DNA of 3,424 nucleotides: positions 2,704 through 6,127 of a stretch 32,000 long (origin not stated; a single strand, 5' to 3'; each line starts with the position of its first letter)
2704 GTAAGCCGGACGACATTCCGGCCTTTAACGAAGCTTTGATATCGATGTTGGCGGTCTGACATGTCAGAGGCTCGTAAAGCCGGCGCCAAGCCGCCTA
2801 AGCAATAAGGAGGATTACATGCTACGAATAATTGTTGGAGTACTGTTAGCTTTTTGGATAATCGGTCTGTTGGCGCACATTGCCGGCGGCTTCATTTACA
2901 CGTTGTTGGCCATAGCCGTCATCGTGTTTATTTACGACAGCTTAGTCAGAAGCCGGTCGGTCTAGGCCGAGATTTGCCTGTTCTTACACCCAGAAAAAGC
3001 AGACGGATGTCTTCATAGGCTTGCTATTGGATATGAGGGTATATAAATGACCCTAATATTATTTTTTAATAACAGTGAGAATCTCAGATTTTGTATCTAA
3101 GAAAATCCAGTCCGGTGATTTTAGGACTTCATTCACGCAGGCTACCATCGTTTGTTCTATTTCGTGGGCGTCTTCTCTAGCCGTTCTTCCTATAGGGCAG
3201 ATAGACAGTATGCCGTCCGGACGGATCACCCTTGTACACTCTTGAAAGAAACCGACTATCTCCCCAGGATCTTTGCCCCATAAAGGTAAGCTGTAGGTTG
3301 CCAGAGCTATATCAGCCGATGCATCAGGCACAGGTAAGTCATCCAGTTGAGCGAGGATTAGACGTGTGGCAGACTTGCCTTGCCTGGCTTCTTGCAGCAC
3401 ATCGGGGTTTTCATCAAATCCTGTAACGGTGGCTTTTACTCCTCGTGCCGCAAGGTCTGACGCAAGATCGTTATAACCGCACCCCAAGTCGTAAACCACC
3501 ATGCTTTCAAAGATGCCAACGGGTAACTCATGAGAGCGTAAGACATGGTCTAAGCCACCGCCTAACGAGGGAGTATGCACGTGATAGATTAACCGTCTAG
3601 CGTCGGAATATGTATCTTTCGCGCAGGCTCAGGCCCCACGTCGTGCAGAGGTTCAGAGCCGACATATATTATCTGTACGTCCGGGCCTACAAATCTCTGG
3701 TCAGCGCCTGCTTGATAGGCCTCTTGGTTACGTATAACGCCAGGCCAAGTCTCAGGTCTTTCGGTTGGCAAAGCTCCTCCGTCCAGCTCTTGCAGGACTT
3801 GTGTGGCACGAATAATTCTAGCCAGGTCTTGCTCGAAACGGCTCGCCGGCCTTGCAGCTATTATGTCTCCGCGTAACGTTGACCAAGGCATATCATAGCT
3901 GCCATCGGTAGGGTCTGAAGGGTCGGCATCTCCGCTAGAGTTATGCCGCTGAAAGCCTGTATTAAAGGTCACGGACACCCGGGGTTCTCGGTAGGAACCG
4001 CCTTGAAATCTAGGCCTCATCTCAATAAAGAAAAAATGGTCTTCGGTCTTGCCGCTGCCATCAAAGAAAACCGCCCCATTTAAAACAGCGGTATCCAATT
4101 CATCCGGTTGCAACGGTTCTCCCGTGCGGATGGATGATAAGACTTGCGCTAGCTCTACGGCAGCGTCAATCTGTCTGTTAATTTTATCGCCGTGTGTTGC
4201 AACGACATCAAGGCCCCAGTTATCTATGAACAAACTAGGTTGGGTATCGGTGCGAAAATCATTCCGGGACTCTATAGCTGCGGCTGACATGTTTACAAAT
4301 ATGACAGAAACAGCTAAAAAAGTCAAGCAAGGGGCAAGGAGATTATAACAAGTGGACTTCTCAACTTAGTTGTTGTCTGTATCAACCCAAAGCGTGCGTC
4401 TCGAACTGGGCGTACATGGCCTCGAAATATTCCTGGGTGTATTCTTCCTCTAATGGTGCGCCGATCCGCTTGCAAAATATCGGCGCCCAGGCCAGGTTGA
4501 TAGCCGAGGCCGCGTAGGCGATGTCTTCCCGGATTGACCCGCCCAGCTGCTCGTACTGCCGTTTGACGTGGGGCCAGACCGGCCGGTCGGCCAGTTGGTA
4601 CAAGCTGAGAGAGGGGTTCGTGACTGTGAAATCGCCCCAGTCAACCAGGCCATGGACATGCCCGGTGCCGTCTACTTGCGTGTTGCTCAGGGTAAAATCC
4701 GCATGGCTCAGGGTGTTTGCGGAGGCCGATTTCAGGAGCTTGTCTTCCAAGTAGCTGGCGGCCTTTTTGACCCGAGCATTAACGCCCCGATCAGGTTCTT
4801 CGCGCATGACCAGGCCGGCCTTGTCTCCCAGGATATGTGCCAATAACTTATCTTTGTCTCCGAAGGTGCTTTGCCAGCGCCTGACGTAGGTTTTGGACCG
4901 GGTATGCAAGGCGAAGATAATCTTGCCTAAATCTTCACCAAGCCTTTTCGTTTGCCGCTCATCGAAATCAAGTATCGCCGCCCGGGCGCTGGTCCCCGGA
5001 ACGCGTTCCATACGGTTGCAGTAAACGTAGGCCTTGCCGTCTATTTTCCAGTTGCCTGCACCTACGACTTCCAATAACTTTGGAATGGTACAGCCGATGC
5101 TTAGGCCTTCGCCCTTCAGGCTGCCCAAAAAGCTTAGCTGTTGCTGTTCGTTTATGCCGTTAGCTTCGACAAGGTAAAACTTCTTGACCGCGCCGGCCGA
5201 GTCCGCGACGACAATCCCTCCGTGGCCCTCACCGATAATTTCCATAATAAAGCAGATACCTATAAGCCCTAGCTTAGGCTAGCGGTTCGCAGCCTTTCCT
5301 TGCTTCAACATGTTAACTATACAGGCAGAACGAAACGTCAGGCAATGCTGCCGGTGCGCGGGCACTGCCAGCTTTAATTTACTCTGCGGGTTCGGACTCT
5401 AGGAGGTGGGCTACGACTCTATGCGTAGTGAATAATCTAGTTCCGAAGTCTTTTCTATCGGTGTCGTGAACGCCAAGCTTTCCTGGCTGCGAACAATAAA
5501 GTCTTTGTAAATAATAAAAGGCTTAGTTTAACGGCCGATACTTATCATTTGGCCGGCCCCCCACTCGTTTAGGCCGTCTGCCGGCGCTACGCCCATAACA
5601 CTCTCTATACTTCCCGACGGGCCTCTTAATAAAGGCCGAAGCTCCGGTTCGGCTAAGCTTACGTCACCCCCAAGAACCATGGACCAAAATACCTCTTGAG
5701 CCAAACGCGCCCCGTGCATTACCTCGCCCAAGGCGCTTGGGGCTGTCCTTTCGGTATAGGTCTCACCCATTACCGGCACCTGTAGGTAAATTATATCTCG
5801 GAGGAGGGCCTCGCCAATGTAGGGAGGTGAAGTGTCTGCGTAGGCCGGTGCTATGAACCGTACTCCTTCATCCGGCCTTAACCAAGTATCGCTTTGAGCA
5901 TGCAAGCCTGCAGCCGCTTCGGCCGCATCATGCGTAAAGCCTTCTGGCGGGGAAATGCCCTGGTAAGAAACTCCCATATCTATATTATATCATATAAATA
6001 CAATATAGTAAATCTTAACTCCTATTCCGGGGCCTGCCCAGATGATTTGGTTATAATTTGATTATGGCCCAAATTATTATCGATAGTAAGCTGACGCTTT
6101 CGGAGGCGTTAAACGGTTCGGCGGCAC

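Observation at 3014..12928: tRNA-Asn 3' end re-copied in front of successive promoter+ORF units: an integron-like cassette array with no recombinase in view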

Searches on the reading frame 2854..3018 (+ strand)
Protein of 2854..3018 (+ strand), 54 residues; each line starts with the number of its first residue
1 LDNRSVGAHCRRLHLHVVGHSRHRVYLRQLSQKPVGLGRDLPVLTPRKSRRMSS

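Call 26: search_protein_families(library=pfam, max_evalue=0.001, proteins=[window:2854-3018:+])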
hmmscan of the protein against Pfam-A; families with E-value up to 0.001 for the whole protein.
window:2854-3018:+ (54 aa): 0 families

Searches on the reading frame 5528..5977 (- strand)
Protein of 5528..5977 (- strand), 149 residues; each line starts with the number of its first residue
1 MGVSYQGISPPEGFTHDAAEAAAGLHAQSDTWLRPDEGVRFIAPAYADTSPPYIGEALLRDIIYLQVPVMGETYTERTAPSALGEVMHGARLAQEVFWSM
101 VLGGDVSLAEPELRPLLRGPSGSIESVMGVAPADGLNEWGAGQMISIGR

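Call 14: search_protein_families(library=pfam, max_evalue=0.01, proteins=[window:5528-5977:-])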
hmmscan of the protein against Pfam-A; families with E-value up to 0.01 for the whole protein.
window:5528-5977:- (149 aa): 0 families
